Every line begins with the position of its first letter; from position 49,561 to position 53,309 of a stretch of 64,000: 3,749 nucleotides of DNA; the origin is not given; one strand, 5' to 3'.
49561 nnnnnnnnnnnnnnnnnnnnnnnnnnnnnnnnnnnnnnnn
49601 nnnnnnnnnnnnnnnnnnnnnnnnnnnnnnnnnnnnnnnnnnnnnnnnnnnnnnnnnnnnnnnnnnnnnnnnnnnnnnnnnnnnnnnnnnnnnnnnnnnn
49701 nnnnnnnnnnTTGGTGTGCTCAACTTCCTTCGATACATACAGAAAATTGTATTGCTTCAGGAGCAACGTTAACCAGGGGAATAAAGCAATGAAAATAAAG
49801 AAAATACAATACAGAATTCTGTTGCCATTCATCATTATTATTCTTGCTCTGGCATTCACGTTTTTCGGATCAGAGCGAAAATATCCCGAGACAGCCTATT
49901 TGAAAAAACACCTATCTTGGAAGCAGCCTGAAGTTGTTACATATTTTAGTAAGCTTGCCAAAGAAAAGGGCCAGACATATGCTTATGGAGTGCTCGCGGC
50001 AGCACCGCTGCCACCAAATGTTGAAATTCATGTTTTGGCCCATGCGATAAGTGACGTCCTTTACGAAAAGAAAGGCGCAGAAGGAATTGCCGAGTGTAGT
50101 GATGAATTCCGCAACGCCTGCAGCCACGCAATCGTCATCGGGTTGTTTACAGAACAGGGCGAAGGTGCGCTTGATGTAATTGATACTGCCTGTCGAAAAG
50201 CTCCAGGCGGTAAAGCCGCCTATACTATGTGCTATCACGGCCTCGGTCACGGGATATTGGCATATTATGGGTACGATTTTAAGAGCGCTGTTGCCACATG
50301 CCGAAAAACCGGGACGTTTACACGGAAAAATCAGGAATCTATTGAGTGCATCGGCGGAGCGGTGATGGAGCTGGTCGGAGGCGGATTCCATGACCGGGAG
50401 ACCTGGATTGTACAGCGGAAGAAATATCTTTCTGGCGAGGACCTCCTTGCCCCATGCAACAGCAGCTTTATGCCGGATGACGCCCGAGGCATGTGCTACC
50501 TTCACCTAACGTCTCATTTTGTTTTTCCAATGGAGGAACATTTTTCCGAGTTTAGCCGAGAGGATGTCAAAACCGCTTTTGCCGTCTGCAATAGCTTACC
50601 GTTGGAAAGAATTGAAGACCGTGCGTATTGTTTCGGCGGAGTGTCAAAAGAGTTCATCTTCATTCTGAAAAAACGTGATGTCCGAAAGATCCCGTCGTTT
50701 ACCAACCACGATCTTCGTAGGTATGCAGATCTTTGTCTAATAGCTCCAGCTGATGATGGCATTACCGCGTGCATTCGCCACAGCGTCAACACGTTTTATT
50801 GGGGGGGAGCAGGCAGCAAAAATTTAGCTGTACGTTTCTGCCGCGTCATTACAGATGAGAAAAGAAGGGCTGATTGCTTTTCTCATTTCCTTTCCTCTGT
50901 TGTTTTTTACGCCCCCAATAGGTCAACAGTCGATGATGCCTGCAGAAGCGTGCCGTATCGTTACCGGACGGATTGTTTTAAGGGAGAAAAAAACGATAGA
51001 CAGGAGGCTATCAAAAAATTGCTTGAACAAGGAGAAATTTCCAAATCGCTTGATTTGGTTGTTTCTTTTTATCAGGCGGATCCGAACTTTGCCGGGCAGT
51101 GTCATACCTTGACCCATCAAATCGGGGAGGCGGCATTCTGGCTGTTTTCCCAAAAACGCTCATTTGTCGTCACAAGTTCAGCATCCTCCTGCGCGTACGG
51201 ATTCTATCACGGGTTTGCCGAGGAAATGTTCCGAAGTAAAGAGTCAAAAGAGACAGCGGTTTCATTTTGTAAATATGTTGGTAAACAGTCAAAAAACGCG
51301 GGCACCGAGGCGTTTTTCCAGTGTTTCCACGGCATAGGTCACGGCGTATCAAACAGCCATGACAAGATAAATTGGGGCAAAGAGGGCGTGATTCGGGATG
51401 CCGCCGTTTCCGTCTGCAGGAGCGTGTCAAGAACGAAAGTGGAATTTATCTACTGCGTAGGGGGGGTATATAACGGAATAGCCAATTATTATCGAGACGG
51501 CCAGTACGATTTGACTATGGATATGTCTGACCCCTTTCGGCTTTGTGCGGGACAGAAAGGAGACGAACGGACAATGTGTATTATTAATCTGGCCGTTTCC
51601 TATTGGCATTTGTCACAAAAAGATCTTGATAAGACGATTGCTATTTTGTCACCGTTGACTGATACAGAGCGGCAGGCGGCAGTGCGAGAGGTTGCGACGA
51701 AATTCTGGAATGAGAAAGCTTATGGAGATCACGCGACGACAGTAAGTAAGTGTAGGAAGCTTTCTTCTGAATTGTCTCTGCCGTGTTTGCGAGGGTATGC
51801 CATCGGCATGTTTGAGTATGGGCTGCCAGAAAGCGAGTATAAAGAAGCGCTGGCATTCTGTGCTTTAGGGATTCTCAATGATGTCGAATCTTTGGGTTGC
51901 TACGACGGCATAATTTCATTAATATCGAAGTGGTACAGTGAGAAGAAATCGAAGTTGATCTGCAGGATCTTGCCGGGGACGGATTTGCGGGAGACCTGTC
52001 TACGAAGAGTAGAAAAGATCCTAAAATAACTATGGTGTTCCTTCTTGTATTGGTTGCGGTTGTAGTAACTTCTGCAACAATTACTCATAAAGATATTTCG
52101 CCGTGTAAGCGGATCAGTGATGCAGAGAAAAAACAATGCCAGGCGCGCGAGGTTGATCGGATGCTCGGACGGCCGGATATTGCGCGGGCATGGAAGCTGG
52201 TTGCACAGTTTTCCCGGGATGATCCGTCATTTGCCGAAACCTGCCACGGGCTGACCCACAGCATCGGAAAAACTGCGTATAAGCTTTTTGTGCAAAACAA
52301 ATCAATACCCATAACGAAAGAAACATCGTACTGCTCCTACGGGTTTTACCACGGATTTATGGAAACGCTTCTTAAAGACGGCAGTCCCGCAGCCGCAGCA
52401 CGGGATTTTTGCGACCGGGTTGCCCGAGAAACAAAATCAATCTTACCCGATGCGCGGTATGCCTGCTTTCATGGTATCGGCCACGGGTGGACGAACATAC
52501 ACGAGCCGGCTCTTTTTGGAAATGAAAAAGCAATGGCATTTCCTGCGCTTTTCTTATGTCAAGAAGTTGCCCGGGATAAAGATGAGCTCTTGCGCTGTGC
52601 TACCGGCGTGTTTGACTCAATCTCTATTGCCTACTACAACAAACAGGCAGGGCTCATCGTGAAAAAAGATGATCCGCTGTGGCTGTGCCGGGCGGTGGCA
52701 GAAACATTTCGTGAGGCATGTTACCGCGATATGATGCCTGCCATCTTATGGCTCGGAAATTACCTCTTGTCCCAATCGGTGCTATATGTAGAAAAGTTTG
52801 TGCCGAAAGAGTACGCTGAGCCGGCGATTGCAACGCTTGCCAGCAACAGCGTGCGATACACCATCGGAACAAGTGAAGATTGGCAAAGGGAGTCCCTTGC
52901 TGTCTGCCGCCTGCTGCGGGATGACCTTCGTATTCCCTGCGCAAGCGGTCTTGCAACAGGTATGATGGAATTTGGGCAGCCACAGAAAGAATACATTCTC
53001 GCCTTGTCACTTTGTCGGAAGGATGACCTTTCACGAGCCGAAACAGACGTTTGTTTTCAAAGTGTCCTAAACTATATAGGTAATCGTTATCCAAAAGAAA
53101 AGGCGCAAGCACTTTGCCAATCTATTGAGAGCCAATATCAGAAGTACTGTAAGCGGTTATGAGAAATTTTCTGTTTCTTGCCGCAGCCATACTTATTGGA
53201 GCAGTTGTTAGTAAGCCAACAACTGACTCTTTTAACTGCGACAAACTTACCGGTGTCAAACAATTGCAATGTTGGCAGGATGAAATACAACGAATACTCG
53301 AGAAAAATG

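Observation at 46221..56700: Co-directional array of eight paralogous exported Cys/His-repeat proteins, an apparently uncharacterised family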

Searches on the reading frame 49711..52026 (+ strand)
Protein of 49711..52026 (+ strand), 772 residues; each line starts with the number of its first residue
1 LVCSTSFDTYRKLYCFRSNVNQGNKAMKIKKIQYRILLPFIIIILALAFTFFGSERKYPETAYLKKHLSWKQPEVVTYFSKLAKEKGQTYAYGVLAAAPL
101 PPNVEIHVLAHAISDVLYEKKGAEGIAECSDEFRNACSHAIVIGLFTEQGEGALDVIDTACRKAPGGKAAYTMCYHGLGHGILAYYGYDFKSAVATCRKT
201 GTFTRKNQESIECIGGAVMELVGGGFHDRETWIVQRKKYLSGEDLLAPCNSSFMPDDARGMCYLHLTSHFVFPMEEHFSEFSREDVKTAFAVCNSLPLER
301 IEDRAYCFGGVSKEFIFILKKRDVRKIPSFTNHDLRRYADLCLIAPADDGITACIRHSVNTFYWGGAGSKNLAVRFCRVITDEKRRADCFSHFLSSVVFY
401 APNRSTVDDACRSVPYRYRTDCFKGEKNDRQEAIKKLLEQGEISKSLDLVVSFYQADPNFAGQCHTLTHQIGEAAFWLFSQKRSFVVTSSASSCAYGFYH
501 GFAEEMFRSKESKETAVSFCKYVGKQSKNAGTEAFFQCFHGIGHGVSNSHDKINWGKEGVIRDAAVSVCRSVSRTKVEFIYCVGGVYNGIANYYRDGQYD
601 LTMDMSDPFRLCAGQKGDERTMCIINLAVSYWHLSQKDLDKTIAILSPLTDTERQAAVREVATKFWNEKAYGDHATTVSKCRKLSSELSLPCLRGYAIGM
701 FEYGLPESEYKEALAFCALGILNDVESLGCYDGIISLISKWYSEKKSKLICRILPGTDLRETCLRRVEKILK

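Call 3: search_protein_families(library=pfam, proteins=[window:49711-52026:+], max_evalue=1)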
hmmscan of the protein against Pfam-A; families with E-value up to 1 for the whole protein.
window:49711-52026:+ (772 aa): 1 family
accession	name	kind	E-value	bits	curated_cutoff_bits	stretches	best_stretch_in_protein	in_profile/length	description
PF19663.4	DUF6166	-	0.08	13.5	27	1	353-405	25-80/93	Family of unknown function (DUF6166)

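Call 4: search_protein_families(library=ncbifam, proteins=[window:49711-52026:+], max_evalue=1)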
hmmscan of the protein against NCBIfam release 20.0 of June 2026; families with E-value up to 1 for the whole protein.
window:49711-52026:+ (772 aa): 1 family
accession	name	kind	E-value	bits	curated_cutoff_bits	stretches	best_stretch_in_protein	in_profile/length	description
NF005281.0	PRK06798.1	equivalog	0.25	10.2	375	1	531-573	348-389/440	flagellar hook-associated protein 2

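Call 62: find_homologous_proteins(query=window:49789-52026:+, max_evalue=1e-10)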
Query window:49789-52026:+ (746 aa): 110 proteins with E <= 1e-10 among 8000 candidates.
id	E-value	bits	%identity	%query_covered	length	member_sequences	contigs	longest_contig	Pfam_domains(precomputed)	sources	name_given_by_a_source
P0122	0.0e+0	1748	100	100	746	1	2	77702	-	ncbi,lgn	-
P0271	7.3e-154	532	36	94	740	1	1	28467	-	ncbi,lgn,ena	-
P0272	4.7e-149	516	35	97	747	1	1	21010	-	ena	-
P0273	9.2e-147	509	35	92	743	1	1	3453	-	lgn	-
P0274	1.8e-136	474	35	91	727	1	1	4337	-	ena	-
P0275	3.7e-123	431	46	52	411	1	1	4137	-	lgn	-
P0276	1.7e-111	392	44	52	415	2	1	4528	-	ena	-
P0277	7.6e-108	380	34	73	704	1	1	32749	-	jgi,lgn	jgi:hypothetical protein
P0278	1.9e-106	375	44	49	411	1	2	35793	-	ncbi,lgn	-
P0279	2.4e-105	372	43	52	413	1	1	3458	-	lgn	-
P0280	1.8e-104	369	45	50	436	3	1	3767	-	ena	-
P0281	4.8e-104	367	43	50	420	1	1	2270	-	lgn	-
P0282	7.3e-104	367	39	53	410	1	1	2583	-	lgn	-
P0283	2.2e-103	365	42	53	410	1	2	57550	-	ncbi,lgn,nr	ncbi:MAG: hypothetical protein Q8R30_01800 [bacterium]|nr:hypothetical protein [bacterium] MDZ428529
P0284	4.7e-103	364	41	53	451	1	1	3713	-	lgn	-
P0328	4.7e-94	334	34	75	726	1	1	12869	-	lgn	-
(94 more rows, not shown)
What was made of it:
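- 49789..52029 (+): Gene 4, 746 aa, natural fusion of a class B module (residues about 1-400) and a class C module (about 400-746). Full-length orthologs P0271-P0274, P0277 and P0328 (call 62).
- Checked: The fusion is conserved elsewhere (35-36% identity over more than 90% of the length; call 62).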

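Call 98: search_protein_families(library=padloc, proteins=[window:49789-52026:+], max_evalue=0.01)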
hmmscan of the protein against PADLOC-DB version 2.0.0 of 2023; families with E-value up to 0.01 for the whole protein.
window:49789-52026:+ (746 aa): 0 families

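Call 99: search_protein_families(library=phrogs, proteins=[window:49789-52026:+], max_evalue=0.01)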
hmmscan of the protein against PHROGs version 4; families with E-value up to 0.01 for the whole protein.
window:49789-52026:+ (746 aa): 0 families

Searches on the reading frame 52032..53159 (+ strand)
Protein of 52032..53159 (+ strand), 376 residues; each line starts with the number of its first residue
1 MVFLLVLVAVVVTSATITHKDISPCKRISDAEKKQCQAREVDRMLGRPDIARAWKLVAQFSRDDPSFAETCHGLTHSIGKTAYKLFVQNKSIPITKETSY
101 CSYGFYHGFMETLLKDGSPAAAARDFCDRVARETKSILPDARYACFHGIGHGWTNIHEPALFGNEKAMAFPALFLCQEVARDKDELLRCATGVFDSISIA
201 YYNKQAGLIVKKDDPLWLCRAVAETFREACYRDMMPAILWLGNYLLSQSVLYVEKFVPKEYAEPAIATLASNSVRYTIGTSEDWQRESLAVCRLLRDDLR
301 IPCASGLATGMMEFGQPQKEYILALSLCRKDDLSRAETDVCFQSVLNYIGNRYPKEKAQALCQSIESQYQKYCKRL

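Call 3: search_protein_families(library=pfam, proteins=[window:52032-53159:+], max_evalue=1)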
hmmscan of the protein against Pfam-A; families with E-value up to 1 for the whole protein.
window:52032-53159:+ (376 aa): 0 families

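Call 4: search_protein_families(library=ncbifam, proteins=[window:52032-53159:+], max_evalue=1)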
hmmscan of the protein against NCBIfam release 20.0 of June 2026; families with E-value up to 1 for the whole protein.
window:52032-53159:+ (376 aa): 0 families

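Call 56: search_protein_families(library=pfam, alignment_id=A3, max_evalue=1)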
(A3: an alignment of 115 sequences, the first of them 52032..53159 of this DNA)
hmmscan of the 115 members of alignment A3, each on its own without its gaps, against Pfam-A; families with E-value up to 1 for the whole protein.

A. member 1, window:52032-53159:+ (376 aa): 0 families

B. families by the number of members that match (of 115 scanned): 76 families (the first 25 are shown)
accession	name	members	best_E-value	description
PF13473.12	Cupredoxin_1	14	8.5e-08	Cupredoxin-like domain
PF02058.20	Guanylin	2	0.062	Guanylin precursor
PF21807.2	PfEMP1_CIDRalpha1_dom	2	0.086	PfEMP1 protein, CIDRalpha1 domain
PF00127.26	Copper-bind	2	0.1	Copper binding proteins, plastocyanin/azurin family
PF13181.12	TPR_8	2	0.11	Tetratricopeptide repeat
PF01738.24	DLH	2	0.15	Dienelactone hydrolase family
PF20556.3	DUF6768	1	0.0045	Family of unknown function (DUF6768)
PF10607.14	CTLH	1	0.0053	CTLH/CRA C-terminal to LisH motif domain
PF08565.17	CDC37_M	1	0.0056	Cdc37 Hsp90 binding domain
PF10788.14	DUF2603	1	0.0058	Protein of unknown function (DUF2603)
PF19082.5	DUF5773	1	0.0075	Family of unknown function (DUF5773)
PF03856.18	SUN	1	0.0084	Beta-glucosidase (SUN family)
PF10230.15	LIDHydrolase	1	0.0092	Lipid-droplet associated hydrolase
PF19535.4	DUF6060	1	0.011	Family of unknown function (DUF6060)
PF14247.12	DUF4344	1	0.012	Putative metallopeptidase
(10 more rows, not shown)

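Call 57: search_solved_structures(query=A3, max_evalue=10, show_alignments=2)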
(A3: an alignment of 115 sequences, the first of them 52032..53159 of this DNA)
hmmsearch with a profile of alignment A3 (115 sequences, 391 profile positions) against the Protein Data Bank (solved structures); distinct sequences matched with E-value up to 10: 1.
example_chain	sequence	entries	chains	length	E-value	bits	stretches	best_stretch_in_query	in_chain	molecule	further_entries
8gji_A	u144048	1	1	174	1.1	11.4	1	9-86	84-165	GCG binder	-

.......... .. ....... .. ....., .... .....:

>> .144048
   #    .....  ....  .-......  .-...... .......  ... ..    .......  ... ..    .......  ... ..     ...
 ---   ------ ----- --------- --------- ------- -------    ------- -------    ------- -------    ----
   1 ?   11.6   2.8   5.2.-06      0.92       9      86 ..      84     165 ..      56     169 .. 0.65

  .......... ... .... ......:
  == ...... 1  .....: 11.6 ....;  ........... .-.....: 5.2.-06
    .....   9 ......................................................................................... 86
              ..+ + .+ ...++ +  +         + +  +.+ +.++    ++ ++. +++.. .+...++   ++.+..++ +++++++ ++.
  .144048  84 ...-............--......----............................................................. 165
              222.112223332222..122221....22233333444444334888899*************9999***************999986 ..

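Call 63: find_homologous_proteins(query=window:52032-53159:+, max_evalue=1e-10)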
Query window:52032-53159:+ (376 aa): 163 proteins with E <= 1e-10 among 5276 candidates; the best 120 are listed.
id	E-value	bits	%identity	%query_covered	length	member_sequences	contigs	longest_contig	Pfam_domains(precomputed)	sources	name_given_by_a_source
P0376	5.6e-257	869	100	100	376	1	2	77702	-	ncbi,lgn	-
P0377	1.2e-134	467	56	95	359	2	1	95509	-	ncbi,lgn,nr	ncbi:hypothetical protein HY086_03910 [Candidatus Gottesmanbacteria bacterium]|nr:hypothetical prote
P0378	5.2e-127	442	53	94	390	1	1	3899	-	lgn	-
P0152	2.3e-119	417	50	97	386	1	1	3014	-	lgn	-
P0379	3.9e-119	416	50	93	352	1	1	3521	-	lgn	-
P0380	1.5e-108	381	44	99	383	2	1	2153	-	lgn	-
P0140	1.3e-106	375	45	92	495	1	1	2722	-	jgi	jgi:hypothetical protein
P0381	2.4e-104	367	43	99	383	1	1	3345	-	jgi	jgi:hypothetical protein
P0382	3.2e-104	367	45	98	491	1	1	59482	-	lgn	-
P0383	2.0e-101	358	43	99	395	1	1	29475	-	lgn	-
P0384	4.3e-99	350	46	90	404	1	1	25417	-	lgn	-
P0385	5.8e-99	349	45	98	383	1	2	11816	-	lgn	-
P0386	3.5e-97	344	42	99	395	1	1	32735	-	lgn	-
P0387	1.4e-96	342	44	94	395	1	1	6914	-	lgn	-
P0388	2.6e-96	341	42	91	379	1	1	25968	-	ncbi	-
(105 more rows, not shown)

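Call 98: search_protein_families(library=padloc, proteins=[window:52032-53159:+], max_evalue=0.01)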
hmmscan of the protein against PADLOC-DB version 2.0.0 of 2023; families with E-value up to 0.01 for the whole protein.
window:52032-53159:+ (376 aa): 0 families

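Call 99: search_protein_families(library=phrogs, proteins=[window:52032-53159:+], max_evalue=0.01)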
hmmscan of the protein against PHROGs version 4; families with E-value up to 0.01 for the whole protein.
window:52032-53159:+ (376 aa): 0 families
